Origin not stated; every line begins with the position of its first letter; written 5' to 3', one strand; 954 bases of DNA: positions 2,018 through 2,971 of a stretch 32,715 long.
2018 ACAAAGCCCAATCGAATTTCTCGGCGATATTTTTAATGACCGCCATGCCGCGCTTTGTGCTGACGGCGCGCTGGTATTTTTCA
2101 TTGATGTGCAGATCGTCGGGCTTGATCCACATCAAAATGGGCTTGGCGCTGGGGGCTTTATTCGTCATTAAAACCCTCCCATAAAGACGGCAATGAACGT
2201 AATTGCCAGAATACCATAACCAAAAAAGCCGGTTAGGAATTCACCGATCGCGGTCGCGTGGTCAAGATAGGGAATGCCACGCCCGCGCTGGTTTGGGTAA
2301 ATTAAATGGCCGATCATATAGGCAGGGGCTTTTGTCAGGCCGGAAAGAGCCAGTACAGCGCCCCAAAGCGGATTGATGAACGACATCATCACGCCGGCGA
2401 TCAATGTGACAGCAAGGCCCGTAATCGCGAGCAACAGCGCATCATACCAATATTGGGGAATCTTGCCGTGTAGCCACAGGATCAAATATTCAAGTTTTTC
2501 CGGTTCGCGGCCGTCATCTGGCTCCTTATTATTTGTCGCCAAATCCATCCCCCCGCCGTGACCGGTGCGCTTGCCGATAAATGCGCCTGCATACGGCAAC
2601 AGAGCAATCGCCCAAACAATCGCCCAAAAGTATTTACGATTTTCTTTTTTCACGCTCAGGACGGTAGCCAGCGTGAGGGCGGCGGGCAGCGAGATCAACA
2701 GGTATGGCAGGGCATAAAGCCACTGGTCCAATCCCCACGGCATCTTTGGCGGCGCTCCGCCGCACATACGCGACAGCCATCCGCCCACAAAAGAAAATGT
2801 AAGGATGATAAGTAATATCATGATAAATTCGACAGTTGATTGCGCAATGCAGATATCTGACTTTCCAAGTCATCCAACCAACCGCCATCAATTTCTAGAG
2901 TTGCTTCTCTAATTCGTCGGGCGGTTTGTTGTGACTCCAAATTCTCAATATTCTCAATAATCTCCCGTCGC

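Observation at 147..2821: Uncharacterised four-gene cassette at the mom-equivalent end: membrane protein, DGQHR ParB/Srx-fold protein, Cys/His-rich mini-protein and Dam-family methylase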

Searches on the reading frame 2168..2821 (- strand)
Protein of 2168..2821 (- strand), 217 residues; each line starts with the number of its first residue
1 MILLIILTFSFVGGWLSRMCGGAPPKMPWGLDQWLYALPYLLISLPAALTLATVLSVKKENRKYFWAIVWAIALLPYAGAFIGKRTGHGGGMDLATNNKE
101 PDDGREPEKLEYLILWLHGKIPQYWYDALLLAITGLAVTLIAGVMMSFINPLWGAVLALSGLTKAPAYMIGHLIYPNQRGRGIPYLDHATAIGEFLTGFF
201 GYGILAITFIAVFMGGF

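Call 3: search_protein_families(library=pfam, proteins=[window:2168-2821:-], max_evalue=0.1)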
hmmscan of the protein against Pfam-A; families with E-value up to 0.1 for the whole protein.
window:2168-2821:- (217 aa): 0 families

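Call 4: search_protein_families(library=phrogs, proteins=[window:2168-2821:-], max_evalue=0.01)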
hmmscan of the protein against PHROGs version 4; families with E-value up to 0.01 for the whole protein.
window:2168-2821:- (217 aa): 0 families

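Call 5: search_protein_families(library=padloc, proteins=[window:2168-2821:-], max_evalue=0.1)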
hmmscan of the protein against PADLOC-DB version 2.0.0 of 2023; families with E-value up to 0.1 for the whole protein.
window:2168-2821:- (217 aa): 0 families

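Call 6: search_protein_families(library=ncbifam, proteins=[window:2168-2821:-], max_evalue=0.1)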
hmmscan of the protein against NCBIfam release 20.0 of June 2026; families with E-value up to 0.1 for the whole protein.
window:2168-2821:- (217 aa): 1 family
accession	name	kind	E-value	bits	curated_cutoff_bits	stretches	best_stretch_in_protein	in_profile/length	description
TIGR04570.1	mollicut_2TM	hypoth_equivalog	0.042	14.2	50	0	33-78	21-64/87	TIGR04570 family membrane protein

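Call 10: search_dna_similar(query=window:2168-2821:-, collection=phages, mode=protein, max_rows=30, max_evalue=0.01)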
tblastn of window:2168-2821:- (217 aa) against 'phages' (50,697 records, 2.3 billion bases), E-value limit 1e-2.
No match.

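Call 20: find_homologous_proteins(query=window:2168-2821:-, max_evalue=0.001)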
Query window:2168-2821:- (217 aa): 162 proteins with E <= 0.001 among 1970 candidates; the best 120 are listed.
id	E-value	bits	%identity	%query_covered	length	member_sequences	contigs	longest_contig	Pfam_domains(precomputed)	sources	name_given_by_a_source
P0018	2.4e-141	487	100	100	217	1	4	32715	-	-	-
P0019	1.4e-94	334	70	98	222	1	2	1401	-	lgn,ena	-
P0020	5.7e-86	306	69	94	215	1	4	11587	-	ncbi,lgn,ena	-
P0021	3.7e-84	300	62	97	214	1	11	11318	-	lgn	-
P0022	1.6e-83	298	64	98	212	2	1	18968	-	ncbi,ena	-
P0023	3.8e-82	293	62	98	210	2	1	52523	-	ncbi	-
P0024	1.6e-81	291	62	98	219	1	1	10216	-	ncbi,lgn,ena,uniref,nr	ncbi:MAG: hypothetical protein DI551_09195 [Micavibrio aeruginosavorus]|uniref:Uncharacterized prote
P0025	5.9e-78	280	62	98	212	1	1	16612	-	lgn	-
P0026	2.5e-77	278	59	98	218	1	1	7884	-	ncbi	-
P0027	6.7e-77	276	60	99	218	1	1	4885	-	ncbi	-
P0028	8.3e-75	269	57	98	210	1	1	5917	-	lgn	-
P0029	5.2e-74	267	60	98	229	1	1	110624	-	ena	-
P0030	1.5e-73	265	63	95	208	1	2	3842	-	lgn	-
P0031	6.1e-73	263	58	96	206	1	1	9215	-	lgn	-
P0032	8.6e-73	263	60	95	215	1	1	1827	-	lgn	-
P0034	1.4e-72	262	61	99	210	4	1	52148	-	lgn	-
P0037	1.2e-70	256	59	94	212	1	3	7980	-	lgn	-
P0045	2.1e-67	245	57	98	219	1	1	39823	-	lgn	-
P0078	1.1e-42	164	46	89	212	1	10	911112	-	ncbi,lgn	-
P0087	1.1e-40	158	46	96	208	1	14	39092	-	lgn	-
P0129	1.1e-32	131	43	98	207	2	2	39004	-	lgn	-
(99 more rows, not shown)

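Call 22: find_encoding_contigs(protein=P0037, flank=8000, max_places=2)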
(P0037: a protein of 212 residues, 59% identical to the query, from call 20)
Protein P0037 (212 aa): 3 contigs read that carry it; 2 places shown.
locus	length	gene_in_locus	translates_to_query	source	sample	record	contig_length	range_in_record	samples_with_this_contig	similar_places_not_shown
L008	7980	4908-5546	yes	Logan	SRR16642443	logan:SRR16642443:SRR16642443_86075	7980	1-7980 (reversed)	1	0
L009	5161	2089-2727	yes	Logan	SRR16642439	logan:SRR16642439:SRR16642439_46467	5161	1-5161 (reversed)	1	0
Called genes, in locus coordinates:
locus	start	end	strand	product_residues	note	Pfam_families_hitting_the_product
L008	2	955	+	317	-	?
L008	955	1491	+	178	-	PF06890:Phage_Mu_Gp45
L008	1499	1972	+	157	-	PF07409:GP46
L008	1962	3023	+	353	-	PF04865:Baseplate_J, PF26078:Baseplate_J_M, PF26079:Baseplate_J_C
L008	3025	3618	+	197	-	PF10076:Phage_Mu_Gp48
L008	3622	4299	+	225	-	-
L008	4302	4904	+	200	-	-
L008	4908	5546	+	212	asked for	-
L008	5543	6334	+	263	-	PF20188:DUF6551 (faint)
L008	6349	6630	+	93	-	-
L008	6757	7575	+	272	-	PF02086:MethyltransfD12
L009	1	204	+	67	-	?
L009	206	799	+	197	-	PF10076:Phage_Mu_Gp48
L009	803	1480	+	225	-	-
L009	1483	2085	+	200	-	-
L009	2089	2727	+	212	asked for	-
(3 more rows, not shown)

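Call 23: find_encoding_contigs(protein=P0023, flank=6000, max_places=2)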
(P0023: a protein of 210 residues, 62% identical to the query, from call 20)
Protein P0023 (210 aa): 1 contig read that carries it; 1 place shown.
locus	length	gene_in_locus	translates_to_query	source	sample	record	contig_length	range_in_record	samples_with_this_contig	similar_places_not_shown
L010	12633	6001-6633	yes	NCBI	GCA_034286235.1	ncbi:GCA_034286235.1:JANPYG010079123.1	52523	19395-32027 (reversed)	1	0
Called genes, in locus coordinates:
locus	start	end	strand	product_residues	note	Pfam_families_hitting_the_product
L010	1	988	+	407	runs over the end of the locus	PF07157:DNA_circ_N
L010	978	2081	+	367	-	PF21683:GpP-like_1st, PF05954:Phage_GPD, PF22255:Gp44-like_2nd, PF21929:GpP_4th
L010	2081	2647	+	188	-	PF06890:Phage_Mu_Gp45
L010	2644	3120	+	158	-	PF07409:GP46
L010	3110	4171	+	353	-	PF04865:Baseplate_J, PF26078:Baseplate_J_M, PF26079:Baseplate_J_C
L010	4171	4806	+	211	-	PF10076:Phage_Mu_Gp48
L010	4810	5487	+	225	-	PF07484:Collar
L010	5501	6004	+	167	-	PF28596:Caudo_TAP_N (weak), PF16778:Phage_tail_APC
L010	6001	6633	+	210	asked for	-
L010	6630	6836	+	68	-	-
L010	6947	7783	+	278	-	PF02086:MethyltransfD12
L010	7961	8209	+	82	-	-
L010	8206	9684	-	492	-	PF00370:FGGY_N, PF02782:FGGY_C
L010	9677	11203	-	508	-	PF01266:DAO, PF16901:DAO_C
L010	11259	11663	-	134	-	PF00072:Response_reg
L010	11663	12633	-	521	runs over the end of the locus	PF08448:PAS_4, PF13188:PAS_8, PF00512:HisKA, PF02518:HATPase_c, PF00072:Response_reg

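Call 26: find_related_loci(query=A1, collection=genome_contigs, flank=7000)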
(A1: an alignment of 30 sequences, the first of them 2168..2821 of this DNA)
Query A1 (217 aa) in genome_contigs; peptide patterns used: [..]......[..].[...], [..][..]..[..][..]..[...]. (x = any residue, [..] = any of these).
73 stretches matched a pattern; 2 encode a relative of the query (tblastn E <= 1e-3); 2 distinct loci.
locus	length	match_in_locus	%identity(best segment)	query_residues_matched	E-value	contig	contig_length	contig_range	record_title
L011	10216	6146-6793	62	1-212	1e-85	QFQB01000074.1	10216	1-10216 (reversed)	MAG: Micavibrio aeruginosavorus isolate S2_005_002_R2_29 S2_005_002_R2_scaffold_5825, whole genome shotgun sequence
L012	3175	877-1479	44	3-213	2e-40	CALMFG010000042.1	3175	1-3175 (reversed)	MAG TPA_asm: uncultured Clostridia bacterium isolate SRR8868559_bin.178_CONCOCT_v1.1_MAG genome assembly, contig: ERZ164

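Call 27: find_related_loci(query=A1, collection=viral_contigs, flank=7000)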
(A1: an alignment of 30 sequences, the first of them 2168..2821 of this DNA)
Query A1 (217 aa) in viral_contigs; peptide patterns used: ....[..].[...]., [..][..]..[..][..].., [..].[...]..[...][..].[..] (x = any residue, [..] = any of these).
108 stretches matched a pattern; 8 encode a relative of the query (tblastn E <= 1e-3); 8 distinct loci.
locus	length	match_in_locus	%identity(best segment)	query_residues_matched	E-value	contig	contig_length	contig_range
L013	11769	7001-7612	46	5-213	1e-43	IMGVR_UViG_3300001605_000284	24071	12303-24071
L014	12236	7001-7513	40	11-202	3e-32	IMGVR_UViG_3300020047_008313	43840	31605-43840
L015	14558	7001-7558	37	4-209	3e-31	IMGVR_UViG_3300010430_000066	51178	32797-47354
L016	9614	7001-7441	46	68-212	1e-29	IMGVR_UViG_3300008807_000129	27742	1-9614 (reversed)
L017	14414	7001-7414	42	64-210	3e-28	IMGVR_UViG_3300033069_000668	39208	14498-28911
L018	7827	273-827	33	1-198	3e-25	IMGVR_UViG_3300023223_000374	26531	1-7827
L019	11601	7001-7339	43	68-210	6e-21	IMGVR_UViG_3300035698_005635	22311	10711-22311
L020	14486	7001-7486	33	6-207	3e-14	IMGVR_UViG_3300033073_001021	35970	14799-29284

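Call 28: find_related_loci(query=A1, collection=metagenome_contigs, flank=7000)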
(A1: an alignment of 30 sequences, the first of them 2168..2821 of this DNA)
Query A1 (217 aa) in metagenome_contigs; peptide patterns used: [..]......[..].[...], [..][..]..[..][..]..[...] (x = any residue, [..] = any of these).
383 stretches matched a pattern; 17 encode a relative of the query (tblastn E <= 1e-3); 17 distinct loci.
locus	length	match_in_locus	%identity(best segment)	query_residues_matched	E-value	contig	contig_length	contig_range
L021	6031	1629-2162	49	1-202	9e-53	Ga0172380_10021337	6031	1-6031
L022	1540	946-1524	45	6-208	8e-42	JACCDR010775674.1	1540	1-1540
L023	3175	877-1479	44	3-213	9e-40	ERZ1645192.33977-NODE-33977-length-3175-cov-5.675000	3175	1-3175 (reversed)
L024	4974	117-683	42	1-212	9e-38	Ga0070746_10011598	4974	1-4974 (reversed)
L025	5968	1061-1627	42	4-210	4e-34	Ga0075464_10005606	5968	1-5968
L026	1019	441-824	50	83-210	3e-35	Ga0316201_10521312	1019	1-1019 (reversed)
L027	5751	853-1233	50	79-210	1e-32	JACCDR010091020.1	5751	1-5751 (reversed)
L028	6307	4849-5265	48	80-213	6e-31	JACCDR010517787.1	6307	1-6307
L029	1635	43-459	45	61-208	4e-31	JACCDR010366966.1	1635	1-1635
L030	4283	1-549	37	7-209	1e-30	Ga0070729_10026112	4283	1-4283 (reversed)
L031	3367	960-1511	37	3-206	2e-30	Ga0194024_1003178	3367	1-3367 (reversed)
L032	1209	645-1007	48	73-199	2e-25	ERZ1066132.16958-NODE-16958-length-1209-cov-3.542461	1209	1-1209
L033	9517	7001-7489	36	6-207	3e-16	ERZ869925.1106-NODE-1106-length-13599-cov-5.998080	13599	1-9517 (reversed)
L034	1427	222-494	49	116-207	5e-15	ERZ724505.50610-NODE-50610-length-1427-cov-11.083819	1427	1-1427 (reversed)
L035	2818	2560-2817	50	116-202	2e-14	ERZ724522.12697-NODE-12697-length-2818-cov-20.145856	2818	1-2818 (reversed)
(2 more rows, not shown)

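Call 33: search_protein_families(library=phrogs, proteins=[L013:7579-8160:+, L014:7780-8511:+, L015:7583-8359:+, L016:7448-7987:+, L017:7447-7938:+, L018:848-2365:+, L019:7704-8186:+, L024:1295-2074:+, L027:1221-1712:+, L028:5268-5699:+], max_evalue=0.001)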
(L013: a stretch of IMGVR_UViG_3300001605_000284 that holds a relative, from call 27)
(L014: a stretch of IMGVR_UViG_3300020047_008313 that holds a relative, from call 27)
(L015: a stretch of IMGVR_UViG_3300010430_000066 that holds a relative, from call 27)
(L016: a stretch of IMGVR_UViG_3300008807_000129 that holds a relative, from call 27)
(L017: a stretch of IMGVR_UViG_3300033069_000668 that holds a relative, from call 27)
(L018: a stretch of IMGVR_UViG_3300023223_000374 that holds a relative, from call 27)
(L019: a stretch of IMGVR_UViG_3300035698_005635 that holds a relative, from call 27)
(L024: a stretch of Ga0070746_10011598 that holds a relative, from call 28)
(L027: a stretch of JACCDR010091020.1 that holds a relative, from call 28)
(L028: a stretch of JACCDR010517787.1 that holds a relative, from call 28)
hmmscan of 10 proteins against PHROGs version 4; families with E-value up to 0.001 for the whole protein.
L013:7579-8160:+ (193 aa): 3 families
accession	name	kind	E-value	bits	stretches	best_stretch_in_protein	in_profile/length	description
phrog_315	-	lysis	2.6e-44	152.8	1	13-190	331-483/677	endolysin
phrog_12853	-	unknown function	2.4e-43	148.7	1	17-144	3-130/131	-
phrog_24205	-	unknown function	0.00044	21.2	1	18-40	4-26/45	-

L014:7780-8511:+ (243 aa): 0 families

L015:7583-8359:+ (258 aa): 7 families
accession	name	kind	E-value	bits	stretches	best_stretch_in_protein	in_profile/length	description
phrog_90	-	lysis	2.7e-22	79.4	1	3-196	658-867/1168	endolysin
phrog_30077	-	unknown function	3.7e-16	60.1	1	21-181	481-640/674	-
phrog_34252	-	lysis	6.3e-10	39.3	1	6-183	554-734/1036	endolysin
phrog_10925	-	unknown function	2.1e-08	34.2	1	6-160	538-678/839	-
phrog_6126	-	head and packaging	8.5e-08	32.2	1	13-64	279-335/667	virion structural protein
phrog_37890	-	unknown function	0.00014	21.6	1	26-157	287-423/632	-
phrog_17029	-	unknown function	0.00016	22.4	1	44-127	66-145/241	-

L016:7448-7987:+ (179 aa): 2 families
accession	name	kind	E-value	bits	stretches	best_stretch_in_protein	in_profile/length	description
phrog_12853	-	unknown function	5.2e-42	144.4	1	4-131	3-130/131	-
phrog_315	-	lysis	6.3e-41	141.6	1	3-176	334-483/677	endolysin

L017:7447-7938:+ (163 aa): 6 families
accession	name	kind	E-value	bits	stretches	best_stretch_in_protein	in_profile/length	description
phrog_17001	-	lysis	2.7e-21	77.3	1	2-161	114-263/265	endolysin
phrog_6584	-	unknown function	4.1e-19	70.3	1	25-159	14-151/154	-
phrog_2649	-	lysis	4.9e-05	24.3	1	97-159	72-126/261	endolysin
phrog_1768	-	lysis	5.8e-05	21.9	1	55-159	932-1037/1577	endolysin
phrog_1512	-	lysis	0.00016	22.8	1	103-160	77-134/314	endolysin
phrog_26250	-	lysis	0.00056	19.9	1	103-161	76-134/530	endolysin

L018:848-2365:+ (505 aa): 0 families

L019:7704-8186:+ (160 aa): 0 families

L024:1295-2074:+ (259 aa): 6 families
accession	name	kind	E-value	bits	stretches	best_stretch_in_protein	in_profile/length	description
phrog_170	-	other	1.5e-79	268.7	1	3-225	60-281/323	PhoH-like phosphate starvation-inducible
phrog_2765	-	other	3.5e-44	152.4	1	17-216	233-438/443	PhoH-like phosphate starvation-inducible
phrog_32482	-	other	9.5e-34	118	1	43-221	405-583/589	PhoH-like phosphate starvation-inducible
phrog_2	-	head and packaging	6.9e-09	36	1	17-165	265-398/807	terminase large subunit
phrog_325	-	DNA, RNA and nucleotide metabolism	1.4e-05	24.5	1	18-72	470-528/986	Dda-like helicase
phrog_4412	-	DNA, RNA and nucleotide metabolism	3.6e-05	23.3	0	20-67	332-378/743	exonuclease V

L027:1221-1712:+ (163 aa): 7 families
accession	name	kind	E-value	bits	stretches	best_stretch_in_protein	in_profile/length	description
phrog_17001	-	lysis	3.6e-21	76.9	1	4-163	115-264/265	endolysin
phrog_6584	-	unknown function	4.3e-16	60.5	1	29-160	17-151/154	-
phrog_1512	-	lysis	4e-05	24.8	1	104-160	77-133/314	endolysin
phrog_465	-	lysis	8.8e-05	22.9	1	104-161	102-165/292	endolysin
phrog_2649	-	lysis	0.0001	23.2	1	91-161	64-127/261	endolysin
phrog_15351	-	lysis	0.00079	19.8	0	104-162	78-137/289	endolysin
phrog_1768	-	lysis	0.0008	18.1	1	58-160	934-1037/1577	endolysin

L028:5268-5699:+ (143 aa): 5 families
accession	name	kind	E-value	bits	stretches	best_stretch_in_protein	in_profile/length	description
phrog_465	-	lysis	1.7e-40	140.2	1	1-141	41-166/292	endolysin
phrog_6523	-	lysis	5.8e-09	37.1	1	23-140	27-129/255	endolysin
phrog_5115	-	moron, auxiliary metabolic gene and host takeover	1.6e-07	31.9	1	24-141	27-122/283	ferredoxin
phrog_2649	-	lysis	6e-05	24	1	7-105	4-96/261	endolysin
phrog_1768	-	lysis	0.0002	20.1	1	5-140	932-1052/1577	endolysin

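Call 34: search_protein_families(library=phrogs, proteins=[L013:6607-6990:+, L014:6615-6977:+, L015:5757-6980:+, L016:6427-6801:+, L017:4862-6550:+, L019:4995-6833:+, L021:881-1636:+, L033:6600-6995:+, L011:5736-6149:+, L028:3000-4295:+], max_evalue=0.001)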
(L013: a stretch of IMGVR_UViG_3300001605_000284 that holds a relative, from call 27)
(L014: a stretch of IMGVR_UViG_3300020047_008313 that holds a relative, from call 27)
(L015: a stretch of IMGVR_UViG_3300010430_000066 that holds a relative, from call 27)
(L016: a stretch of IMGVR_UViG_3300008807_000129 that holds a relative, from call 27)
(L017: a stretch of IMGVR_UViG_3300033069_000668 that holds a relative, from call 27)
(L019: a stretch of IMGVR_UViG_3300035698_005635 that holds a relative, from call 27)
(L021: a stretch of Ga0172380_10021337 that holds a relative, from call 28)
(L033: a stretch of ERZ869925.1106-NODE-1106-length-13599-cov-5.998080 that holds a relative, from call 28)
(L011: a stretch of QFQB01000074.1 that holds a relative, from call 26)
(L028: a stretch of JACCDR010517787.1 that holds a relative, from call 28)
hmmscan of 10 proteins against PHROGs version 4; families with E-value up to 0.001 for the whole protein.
L013:6607-6990:+ (127 aa): 1 family
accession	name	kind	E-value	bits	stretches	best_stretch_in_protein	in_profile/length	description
phrog_19911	-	unknown function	3.2e-05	24.8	1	37-113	4-69/73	-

L014:6615-6977:+ (120 aa): 0 families

L015:5757-6980:+ (407 aa): 11 families
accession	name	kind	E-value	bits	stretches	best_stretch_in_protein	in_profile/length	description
phrog_11518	-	tail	2.7e-31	109.6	1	17-138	166-271/812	tail fiber protein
phrog_17264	-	unknown function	3.4e-30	105.7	1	20-143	1-116/147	-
phrog_27782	-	unknown function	6e-28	98.9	1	3-181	153-311/644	-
phrog_16867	-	unknown function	3.3e-26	93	1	15-122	73-179/631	-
phrog_14824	-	unknown function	5.5e-25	88.6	1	2-120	4-121/719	-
phrog_2647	-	head and packaging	6.2e-24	85.7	1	5-171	106-275/336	head decoration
phrog_24595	-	head and packaging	2.1e-23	84.2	1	15-105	42-133/325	virion structural protein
phrog_14570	-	unknown function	1.2e-16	61.5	1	14-145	166-304/540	-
phrog_2824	-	head and packaging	7.7e-16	58.2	1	7-108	923-1025/1151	virion structural protein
phrog_30390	-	unknown function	3.4e-12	46.6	1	31-222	544-725/766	-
phrog_33012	-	unknown function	9.4e-12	44.2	1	155-228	32-104/1364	-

L016:6427-6801:+ (124 aa): 1 family
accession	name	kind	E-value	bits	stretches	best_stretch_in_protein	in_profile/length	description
phrog_19911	-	unknown function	0.00011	23.1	1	33-109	4-69/73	-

L017:4862-6550:+ (562 aa): 22 families
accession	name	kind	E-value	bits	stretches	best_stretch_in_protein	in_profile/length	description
phrog_27782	-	unknown function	1.3e-33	117.6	1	169-338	134-310/644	-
phrog_11518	-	tail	1.9e-28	100.2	1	201-536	164-459/812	tail fiber protein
phrog_2647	-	head and packaging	2.7e-24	86.9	1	172-366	87-269/336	head decoration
phrog_1640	-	tail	6.6e-23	82.7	1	1-130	1-129/765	tail protein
phrog_24595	-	head and packaging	1.5e-21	78.1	1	166-368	7-199/325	virion structural protein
phrog_17264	-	unknown function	1.9e-21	77.3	1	206-303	1-98/147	-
phrog_16867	-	unknown function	8.2e-21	75.2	1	186-304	60-177/631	-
phrog_30017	-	unknown function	1.3e-20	74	1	1-129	1-127/1025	-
phrog_14570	-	unknown function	3.1e-18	66.7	1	199-323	165-291/540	-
phrog_13893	-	tail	2.9e-16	60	1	1-130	1-129/648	tail protein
phrog_17220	-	unknown function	6.4e-16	58.8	1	1-152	1-151/868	-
phrog_32960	-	unknown function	7.5e-14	51.9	1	1-130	1-129/762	-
phrog_8649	-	unknown function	1.5e-13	51.2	1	1-129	1-128/743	-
phrog_38237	-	unknown function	3.2e-13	49.8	1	1-130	1-129/697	-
phrog_2824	-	head and packaging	9e-13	48.1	1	161-318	891-1047/1151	virion structural protein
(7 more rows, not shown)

L019:4995-6833:+ (612 aa): 3 families
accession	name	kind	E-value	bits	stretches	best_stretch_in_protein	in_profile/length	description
phrog_26190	-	unknown function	3.5e-14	53.8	1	9-93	10-96/260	-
phrog_3279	-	tail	2.9e-05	24.8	1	289-372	173-259/396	tail fiber protein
phrog_13980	-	tail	0.00034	20.5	1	275-528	196-442/756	tail fiber protein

L021:881-1636:+ (251 aa): 2 families
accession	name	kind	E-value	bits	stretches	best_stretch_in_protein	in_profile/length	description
phrog_10356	-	head and packaging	1.7e-27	96.9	1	15-245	377-623/852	virion structural protein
phrog_11772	-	unknown function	4.4e-12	47.1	2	14-80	22-89/246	-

L033:6600-6995:+ (131 aa): 1 family
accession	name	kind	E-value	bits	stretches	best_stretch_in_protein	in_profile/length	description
phrog_190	-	DNA, RNA and nucleotide metabolism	1.8e-29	104.1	1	12-126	167-291/338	Holliday junction resolvase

L011:5736-6149:+ (137 aa): 7 families
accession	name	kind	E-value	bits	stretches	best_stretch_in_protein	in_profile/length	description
phrog_4912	-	tail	1.4e-20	75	1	75-137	140-202/226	tail fiber assembly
phrog_8716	-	tail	8.8e-18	66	1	44-137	41-145/152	tail fiber protein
phrog_4628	-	tail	3.7e-11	44.4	1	61-137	49-125/126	tail fiber assembly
phrog_188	-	tail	1.5e-10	42.2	1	16-137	54-182/207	tail fiber assembly protein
phrog_4697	-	tail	7.4e-10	39.6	1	77-121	144-189/314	tail assembly chaperone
phrog_8746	-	tail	2.8e-09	38.3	1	79-137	80-139/139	tail fiber assembly protein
phrog_5714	-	unknown function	1.2e-06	29.6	1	79-130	46-94/95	-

L028:3000-4295:+ (431 aa): 13 families
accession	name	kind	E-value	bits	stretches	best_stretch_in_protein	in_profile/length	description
phrog_2557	-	head and packaging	6e-15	55.9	1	278-431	377-533/534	virion structural protein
phrog_1640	-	tail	8.8e-12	45.9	1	13-128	13-121/765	tail protein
phrog_4209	-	tail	6.1e-11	43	1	140-431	155-406/406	tail fiber protein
phrog_30017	-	unknown function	4.5e-09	35.8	1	1-123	1-115/1025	-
phrog_28871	-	unknown function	2.2e-07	30.1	1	2-123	2-109/946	-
phrog_5510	-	tail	5.1e-07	29.4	1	12-124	12-117/789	tail fiber protein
phrog_1396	-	tail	1.6e-06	28.5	1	284-431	221-341/504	tail fiber protein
phrog_13893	-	tail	1.2e-05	24.8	1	17-180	17-174/648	tail protein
phrog_31840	-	unknown function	1.4e-05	23.9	1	161-304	881-1025/1321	-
phrog_38237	-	unknown function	3.6e-05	23.2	1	11-126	11-119/697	-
phrog_15547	-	unknown function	0.00021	21.6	0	336-430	291-372/373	-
phrog_972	-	tail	0.00033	19.5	1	266-331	751-814/1246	tail fiber protein proximal subunit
phrog_17220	-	unknown function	0.00079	18.8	0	11-125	11-118/868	-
